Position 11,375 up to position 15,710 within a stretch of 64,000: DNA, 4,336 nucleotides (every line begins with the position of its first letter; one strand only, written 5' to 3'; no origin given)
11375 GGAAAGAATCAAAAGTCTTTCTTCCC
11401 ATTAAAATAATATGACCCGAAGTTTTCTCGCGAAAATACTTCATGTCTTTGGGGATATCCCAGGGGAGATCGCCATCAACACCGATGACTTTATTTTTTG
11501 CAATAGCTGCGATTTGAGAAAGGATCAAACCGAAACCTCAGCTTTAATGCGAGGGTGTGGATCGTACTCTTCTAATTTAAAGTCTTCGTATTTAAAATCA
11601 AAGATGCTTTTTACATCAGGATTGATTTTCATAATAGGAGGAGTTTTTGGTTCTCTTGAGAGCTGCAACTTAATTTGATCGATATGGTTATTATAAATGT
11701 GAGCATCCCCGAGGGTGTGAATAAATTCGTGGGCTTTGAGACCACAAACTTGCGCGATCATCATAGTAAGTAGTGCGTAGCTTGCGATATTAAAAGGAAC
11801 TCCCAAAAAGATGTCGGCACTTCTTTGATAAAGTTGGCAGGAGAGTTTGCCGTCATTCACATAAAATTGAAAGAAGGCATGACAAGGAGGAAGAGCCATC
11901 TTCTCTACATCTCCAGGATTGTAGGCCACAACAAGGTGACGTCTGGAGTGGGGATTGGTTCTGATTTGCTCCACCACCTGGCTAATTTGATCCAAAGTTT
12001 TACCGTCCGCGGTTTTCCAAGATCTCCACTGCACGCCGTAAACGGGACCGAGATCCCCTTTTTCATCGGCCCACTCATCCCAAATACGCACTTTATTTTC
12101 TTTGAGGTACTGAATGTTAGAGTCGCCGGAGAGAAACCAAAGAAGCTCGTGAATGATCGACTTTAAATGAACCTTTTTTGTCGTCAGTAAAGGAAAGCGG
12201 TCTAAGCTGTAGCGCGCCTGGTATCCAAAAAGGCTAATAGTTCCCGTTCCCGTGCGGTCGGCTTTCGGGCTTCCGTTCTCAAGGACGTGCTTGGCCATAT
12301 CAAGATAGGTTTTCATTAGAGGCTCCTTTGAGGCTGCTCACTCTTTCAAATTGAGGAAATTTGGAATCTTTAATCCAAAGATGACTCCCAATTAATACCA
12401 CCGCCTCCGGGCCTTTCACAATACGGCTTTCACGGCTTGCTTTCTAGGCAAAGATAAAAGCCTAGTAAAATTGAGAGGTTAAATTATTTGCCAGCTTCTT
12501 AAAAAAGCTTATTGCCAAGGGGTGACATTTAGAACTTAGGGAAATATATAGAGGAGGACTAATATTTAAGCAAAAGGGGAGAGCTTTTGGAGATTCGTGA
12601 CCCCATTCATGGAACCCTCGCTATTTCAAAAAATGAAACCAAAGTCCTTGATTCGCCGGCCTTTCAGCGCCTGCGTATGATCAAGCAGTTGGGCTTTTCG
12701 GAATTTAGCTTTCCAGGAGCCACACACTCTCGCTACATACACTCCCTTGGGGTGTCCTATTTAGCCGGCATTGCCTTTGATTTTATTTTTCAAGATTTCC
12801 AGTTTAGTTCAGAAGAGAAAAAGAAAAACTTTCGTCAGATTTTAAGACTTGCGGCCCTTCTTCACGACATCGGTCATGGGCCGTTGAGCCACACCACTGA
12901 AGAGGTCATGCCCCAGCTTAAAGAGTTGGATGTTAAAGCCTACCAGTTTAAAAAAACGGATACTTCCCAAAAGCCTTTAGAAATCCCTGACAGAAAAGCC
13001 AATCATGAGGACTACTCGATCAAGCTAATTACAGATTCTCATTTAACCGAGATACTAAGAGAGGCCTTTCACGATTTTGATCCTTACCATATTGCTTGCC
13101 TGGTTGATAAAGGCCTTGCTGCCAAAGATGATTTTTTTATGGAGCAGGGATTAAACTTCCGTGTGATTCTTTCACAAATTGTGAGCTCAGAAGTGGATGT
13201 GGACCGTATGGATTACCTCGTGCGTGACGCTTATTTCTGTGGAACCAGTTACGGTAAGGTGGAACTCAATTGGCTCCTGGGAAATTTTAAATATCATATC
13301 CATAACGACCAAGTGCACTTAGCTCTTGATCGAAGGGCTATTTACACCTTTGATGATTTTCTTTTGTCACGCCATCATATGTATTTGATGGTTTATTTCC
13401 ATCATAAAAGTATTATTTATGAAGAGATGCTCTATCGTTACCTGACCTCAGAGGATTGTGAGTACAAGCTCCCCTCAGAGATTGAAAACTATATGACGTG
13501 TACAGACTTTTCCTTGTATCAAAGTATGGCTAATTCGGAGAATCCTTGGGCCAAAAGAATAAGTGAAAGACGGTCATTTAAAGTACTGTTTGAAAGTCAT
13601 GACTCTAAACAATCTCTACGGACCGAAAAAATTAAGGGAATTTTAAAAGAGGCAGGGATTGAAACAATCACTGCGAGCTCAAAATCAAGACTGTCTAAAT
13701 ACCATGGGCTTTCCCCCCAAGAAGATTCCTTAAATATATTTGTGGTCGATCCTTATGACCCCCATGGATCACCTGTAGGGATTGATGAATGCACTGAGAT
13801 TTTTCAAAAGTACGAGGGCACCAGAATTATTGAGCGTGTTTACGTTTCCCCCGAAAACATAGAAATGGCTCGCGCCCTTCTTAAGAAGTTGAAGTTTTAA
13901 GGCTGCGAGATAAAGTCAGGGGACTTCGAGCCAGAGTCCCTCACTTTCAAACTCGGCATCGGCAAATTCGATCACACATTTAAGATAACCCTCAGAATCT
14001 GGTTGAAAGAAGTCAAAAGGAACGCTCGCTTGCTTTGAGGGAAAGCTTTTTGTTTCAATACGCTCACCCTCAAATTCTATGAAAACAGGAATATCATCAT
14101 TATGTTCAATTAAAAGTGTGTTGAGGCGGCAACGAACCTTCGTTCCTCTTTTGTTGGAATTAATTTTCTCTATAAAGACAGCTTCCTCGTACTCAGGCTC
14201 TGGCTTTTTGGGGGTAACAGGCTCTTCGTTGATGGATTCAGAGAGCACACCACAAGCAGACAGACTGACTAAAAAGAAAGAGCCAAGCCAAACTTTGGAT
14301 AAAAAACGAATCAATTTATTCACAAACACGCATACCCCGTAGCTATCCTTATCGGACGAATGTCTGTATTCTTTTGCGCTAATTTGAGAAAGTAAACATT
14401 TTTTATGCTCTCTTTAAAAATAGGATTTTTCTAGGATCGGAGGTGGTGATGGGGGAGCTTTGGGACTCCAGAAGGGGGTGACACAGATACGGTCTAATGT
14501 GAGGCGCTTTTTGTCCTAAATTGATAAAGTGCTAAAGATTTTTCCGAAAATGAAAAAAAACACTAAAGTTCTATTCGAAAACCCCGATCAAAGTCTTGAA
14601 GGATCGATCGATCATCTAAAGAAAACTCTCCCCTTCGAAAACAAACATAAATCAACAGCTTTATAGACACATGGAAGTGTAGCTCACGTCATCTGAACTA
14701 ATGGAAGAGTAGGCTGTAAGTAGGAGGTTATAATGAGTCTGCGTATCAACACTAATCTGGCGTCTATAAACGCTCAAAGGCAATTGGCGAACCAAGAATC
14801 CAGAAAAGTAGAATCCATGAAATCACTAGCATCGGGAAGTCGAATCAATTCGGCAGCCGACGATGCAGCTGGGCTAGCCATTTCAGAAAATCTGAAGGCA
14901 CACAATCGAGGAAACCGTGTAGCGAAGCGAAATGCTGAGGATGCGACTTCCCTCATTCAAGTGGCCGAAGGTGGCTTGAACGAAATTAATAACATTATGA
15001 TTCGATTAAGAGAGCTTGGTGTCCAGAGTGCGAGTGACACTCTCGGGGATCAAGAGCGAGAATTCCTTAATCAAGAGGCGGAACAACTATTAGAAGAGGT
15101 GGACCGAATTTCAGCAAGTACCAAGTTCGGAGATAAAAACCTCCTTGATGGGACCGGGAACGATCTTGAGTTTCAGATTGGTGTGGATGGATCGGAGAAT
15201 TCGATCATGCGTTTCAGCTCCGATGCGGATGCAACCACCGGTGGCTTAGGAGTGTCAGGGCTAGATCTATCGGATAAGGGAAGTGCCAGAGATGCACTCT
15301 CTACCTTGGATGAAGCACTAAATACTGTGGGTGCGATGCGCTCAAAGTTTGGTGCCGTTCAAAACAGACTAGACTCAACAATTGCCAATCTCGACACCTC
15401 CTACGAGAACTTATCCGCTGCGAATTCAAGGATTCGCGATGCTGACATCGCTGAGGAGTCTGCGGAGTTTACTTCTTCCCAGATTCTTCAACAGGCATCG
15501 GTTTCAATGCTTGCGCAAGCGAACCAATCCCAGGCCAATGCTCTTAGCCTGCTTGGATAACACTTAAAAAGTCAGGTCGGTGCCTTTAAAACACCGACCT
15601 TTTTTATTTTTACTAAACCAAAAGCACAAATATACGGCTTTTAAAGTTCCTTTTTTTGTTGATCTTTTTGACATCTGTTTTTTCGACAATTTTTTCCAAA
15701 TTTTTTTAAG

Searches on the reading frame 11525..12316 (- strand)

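Call 76: search_protein_families(library=pfam, proteins=[window:11525-12316:-], max_evalue=0.00001)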
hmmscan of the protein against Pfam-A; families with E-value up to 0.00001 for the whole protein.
window:11525-12316:- (263 aa): 1 family
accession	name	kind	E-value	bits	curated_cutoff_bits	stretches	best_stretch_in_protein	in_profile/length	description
PF00303.24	Thymidylat_synt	-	7.2e-127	422.5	24.3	1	2-263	1-266/266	Thymidylate synthase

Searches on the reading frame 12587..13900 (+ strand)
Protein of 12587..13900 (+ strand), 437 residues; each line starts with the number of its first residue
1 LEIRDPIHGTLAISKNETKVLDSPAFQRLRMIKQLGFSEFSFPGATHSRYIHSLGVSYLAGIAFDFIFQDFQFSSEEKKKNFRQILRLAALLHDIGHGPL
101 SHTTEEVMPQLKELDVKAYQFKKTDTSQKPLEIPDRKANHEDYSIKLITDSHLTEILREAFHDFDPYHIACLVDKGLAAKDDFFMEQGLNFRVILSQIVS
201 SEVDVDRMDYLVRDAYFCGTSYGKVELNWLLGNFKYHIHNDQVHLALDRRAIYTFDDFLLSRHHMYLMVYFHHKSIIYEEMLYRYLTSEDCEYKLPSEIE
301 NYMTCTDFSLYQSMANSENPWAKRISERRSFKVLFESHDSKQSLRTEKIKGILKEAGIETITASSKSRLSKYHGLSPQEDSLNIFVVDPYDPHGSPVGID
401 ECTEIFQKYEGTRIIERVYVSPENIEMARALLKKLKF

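Call 76: search_protein_families(library=pfam, proteins=[window:12587-13900:+], max_evalue=0.00001)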
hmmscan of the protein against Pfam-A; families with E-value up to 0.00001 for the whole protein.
window:12587-13900:+ (437 aa): 2 families
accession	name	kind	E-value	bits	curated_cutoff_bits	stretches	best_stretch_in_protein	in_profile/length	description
PF19276.4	HD_assoc_2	-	5.3e-09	36.3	23.1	1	242-334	14-107/222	HD associated region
PF01966.28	HD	-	2.3e-08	34.8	22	1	49-159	1-81/116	HD domain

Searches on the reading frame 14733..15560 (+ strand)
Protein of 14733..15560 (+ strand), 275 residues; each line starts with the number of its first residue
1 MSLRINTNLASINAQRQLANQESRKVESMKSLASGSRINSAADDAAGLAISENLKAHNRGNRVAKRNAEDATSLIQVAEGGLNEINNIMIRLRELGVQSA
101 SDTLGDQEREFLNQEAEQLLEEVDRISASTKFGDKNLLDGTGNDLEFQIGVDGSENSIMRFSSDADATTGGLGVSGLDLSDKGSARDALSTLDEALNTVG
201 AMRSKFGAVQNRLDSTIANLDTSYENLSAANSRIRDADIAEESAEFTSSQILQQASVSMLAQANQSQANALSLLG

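Call 76: search_protein_families(library=pfam, proteins=[window:14733-15560:+], max_evalue=0.00001)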
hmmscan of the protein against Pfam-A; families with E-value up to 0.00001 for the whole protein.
window:14733-15560:+ (275 aa): 2 families
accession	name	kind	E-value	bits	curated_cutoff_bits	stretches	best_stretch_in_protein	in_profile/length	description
PF00669.25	Flagellin_N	-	1.2e-33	116.5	26.6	1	5-141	1-137/139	Bacterial flagellin N-terminal helical region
PF00700.27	Flagellin_C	-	8.2e-27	93.8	23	1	190-274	2-86/86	Bacterial flagellin C-terminal helical region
